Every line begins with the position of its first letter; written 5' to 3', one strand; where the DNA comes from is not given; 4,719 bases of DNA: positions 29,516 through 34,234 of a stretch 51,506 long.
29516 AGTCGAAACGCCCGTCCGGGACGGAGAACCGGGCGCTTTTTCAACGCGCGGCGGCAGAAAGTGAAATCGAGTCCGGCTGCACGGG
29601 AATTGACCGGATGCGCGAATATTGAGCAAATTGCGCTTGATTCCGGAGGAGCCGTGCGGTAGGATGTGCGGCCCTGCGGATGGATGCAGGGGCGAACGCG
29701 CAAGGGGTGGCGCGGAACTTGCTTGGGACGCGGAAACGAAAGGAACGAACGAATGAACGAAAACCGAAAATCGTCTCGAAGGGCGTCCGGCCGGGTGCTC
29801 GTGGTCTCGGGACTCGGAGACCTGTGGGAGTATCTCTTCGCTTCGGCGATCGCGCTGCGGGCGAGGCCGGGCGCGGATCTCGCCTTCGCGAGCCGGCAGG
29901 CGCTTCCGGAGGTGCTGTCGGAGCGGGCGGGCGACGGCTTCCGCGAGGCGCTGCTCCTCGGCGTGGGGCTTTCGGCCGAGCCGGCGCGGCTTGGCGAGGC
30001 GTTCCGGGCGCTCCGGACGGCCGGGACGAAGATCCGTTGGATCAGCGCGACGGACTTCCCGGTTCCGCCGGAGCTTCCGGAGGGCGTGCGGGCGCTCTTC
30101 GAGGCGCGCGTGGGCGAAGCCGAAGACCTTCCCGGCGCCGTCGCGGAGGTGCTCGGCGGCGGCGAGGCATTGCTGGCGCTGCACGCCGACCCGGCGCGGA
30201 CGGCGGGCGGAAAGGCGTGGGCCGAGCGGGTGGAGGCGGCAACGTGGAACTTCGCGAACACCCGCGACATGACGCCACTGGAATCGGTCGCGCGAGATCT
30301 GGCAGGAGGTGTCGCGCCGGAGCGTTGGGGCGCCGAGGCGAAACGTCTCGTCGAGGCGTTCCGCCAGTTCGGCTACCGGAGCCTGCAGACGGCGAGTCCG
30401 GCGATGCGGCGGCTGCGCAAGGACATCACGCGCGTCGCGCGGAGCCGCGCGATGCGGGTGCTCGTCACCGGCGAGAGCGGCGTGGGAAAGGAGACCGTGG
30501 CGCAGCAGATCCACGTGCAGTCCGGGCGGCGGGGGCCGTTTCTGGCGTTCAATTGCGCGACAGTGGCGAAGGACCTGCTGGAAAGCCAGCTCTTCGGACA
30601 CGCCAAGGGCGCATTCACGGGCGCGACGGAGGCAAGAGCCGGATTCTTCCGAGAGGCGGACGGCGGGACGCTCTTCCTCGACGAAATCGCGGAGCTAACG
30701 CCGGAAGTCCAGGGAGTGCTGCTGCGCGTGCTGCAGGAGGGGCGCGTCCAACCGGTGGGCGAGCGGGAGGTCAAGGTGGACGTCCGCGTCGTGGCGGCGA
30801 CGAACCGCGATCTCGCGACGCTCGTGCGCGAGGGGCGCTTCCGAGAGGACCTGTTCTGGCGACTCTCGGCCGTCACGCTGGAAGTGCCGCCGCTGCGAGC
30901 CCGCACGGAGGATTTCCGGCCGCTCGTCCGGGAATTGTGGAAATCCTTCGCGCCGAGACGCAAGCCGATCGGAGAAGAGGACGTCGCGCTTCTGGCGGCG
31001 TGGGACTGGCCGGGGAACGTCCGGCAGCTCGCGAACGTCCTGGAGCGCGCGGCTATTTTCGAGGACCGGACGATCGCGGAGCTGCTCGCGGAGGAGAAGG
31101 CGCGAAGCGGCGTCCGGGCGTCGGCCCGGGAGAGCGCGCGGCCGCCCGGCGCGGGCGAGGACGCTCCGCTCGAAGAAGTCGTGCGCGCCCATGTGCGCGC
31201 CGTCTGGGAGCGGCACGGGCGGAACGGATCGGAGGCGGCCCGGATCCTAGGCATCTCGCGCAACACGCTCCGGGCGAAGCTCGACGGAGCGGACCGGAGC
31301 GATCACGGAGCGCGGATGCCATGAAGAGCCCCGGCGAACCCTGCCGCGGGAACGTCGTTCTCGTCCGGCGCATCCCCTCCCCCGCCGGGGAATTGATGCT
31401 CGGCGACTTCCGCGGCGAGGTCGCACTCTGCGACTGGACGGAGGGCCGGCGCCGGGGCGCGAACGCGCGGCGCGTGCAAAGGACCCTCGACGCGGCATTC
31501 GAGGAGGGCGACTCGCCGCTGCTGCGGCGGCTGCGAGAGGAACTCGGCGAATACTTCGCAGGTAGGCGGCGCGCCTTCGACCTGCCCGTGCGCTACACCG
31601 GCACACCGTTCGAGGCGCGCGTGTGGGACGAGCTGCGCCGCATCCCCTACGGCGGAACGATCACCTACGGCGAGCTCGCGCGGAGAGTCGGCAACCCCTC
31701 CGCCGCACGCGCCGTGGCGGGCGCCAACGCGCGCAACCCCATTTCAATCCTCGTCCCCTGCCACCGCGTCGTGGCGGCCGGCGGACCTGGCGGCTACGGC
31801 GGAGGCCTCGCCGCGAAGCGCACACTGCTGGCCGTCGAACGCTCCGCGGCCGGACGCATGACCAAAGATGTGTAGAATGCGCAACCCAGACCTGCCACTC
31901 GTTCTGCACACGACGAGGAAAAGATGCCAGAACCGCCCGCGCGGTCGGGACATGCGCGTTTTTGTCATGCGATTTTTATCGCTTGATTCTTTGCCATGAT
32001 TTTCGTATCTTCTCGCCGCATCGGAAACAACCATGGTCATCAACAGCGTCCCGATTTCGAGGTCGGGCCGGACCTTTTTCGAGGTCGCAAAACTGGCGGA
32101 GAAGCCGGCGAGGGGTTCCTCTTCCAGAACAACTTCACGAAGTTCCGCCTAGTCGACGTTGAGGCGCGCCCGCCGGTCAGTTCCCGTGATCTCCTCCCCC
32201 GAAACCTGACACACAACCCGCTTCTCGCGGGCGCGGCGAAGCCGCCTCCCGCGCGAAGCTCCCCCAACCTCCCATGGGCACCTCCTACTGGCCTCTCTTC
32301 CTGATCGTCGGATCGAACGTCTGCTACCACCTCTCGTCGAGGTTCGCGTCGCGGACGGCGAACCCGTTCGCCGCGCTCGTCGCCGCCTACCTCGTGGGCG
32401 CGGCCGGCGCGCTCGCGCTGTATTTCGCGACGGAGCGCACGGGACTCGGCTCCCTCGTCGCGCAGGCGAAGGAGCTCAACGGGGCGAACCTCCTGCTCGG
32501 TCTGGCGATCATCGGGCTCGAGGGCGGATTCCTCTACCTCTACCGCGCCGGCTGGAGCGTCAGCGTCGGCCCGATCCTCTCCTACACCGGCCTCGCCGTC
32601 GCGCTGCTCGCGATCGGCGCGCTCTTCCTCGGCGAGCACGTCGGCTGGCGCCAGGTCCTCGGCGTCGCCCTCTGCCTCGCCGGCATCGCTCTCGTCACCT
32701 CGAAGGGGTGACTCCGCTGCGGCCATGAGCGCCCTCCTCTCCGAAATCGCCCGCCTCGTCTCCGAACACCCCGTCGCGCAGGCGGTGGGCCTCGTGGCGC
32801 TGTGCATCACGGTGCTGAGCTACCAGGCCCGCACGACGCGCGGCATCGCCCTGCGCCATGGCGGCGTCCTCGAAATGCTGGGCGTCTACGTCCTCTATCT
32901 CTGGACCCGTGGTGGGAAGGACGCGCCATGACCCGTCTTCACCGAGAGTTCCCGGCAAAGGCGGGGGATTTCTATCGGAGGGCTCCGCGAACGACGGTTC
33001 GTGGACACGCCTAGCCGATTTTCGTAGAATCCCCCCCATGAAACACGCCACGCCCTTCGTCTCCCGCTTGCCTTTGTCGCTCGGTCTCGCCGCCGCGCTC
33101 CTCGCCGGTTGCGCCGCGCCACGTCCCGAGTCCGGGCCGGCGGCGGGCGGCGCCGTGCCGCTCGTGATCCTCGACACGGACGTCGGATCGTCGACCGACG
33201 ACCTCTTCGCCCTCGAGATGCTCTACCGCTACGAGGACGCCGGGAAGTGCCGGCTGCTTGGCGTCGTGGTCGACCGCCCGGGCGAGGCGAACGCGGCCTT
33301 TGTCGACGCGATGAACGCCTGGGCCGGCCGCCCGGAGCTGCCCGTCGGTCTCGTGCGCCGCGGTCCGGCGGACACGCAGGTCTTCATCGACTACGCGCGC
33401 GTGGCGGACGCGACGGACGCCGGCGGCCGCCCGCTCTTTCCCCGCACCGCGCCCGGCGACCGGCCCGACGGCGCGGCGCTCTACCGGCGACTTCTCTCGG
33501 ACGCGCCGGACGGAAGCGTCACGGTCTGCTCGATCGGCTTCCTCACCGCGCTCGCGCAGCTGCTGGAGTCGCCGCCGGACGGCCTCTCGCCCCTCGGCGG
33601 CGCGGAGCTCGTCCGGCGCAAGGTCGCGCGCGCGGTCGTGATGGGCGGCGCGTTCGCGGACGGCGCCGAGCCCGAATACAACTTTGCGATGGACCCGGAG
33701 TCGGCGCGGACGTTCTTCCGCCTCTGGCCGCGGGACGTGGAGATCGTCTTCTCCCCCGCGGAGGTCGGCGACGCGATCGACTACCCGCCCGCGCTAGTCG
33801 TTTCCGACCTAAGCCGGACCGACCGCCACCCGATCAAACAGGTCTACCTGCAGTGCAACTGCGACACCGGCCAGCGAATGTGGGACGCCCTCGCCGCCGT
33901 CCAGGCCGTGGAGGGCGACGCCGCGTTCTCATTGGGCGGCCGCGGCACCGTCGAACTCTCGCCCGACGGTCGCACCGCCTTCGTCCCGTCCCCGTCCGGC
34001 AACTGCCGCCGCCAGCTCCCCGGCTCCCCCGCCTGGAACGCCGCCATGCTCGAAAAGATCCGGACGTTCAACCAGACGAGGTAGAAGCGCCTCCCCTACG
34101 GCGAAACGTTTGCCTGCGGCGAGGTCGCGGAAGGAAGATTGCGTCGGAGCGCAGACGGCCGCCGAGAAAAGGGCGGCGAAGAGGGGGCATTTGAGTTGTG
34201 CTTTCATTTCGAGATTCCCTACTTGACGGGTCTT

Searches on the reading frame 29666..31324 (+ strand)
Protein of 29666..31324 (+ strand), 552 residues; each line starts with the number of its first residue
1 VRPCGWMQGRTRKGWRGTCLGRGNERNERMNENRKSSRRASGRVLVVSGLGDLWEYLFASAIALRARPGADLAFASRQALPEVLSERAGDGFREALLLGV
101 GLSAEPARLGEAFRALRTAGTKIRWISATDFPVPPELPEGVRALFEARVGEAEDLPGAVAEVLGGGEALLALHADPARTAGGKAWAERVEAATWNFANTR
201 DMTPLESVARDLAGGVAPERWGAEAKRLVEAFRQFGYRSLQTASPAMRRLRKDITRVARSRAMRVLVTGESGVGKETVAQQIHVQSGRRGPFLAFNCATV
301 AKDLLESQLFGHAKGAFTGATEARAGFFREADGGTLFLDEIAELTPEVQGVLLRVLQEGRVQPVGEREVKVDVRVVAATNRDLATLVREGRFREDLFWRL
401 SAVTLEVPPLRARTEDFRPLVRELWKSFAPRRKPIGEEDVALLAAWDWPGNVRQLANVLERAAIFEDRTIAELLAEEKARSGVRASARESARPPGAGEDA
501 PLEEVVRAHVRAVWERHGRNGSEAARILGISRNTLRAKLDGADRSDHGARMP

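Call 9: search_protein_families(library=pfam, proteins=[window:29666-31324:+], max_evalue=0.001)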
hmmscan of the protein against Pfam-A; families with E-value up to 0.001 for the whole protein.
window:29666-31324:+ (552 aa): 10 families
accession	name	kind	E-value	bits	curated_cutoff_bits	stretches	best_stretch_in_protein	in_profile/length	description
PF00158.32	Sigma54_activat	-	8.7e-62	208.2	20.2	1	242-405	3-167/168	Sigma-54 interaction domain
PF14532.12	Sigma54_activ_2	-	2.8e-22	79.9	25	1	243-410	3-138/138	Sigma-54 interaction domain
PF25601.1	AAA_lid_14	-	1.4e-11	44.5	27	1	411-470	1-64/87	AAA+ ATPase lid domain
PF07728.20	AAA_5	-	3.9e-10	40.3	22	1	265-381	2-123/139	AAA domain (dynein-related subfamily)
PF07724.20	AAA_2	-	2.2e-07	31.5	27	1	263-382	4-126/166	AAA domain (Cdc48 subfamily)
PF02954.25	HTH_8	-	1e-06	28.8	22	1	503-539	3-39/42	Bacterial regulatory protein, Fis family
PF00004.35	AAA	-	2.2e-05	25.4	21.2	1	265-396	1-127/131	ATPase family associated with various cellular activities (AAA)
PF13191.12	AAA_16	-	0.00058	20.8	32.6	1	247-330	9-96/167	AAA ATPase domain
PF01078.27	Mg_chelatase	-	0.00081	19.3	20.3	0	319-362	93-136/207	Magnesium chelatase, subunit ChlI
PF13556.12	HTH_30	-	0.00095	19.4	27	0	513-540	7-34/59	PucR C-terminal helix-turn-helix domain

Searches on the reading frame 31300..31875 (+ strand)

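Call 9: search_protein_families(library=pfam, proteins=[window:31300-31875:+], max_evalue=0.001)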
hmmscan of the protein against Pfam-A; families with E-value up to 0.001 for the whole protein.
window:31300-31875:+ (191 aa): 1 family
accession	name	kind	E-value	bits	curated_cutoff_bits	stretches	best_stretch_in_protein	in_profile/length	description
PF01035.26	DNA_binding_1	-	1.6e-31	108.4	27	1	103-181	1-80/81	6-O-methylguanine DNA methyltransferase, DNA binding domain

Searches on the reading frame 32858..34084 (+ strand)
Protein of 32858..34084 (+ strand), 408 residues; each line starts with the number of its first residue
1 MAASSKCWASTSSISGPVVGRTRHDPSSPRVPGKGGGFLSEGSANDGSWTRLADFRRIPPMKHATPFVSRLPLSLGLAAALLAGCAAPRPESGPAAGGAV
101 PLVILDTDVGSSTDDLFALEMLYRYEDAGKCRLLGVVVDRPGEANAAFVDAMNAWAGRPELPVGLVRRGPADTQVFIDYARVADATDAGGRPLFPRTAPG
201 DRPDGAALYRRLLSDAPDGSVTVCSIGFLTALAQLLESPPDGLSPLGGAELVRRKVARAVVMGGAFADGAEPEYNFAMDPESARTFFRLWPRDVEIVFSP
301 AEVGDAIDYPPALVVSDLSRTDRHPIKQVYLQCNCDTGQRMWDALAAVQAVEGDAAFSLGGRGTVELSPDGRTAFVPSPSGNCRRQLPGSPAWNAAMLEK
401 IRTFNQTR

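Call 9: search_protein_families(library=pfam, proteins=[window:32858-34084:+], max_evalue=0.001)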
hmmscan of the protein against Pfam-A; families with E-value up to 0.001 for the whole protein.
window:32858-34084:+ (408 aa): 1 family
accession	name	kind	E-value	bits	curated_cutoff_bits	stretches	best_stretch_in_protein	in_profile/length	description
PF01156.24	IU_nuc_hydro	-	6e-17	62.7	34.2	1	103-355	1-249/297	Inosine-uridine preferring nucleoside hydrolase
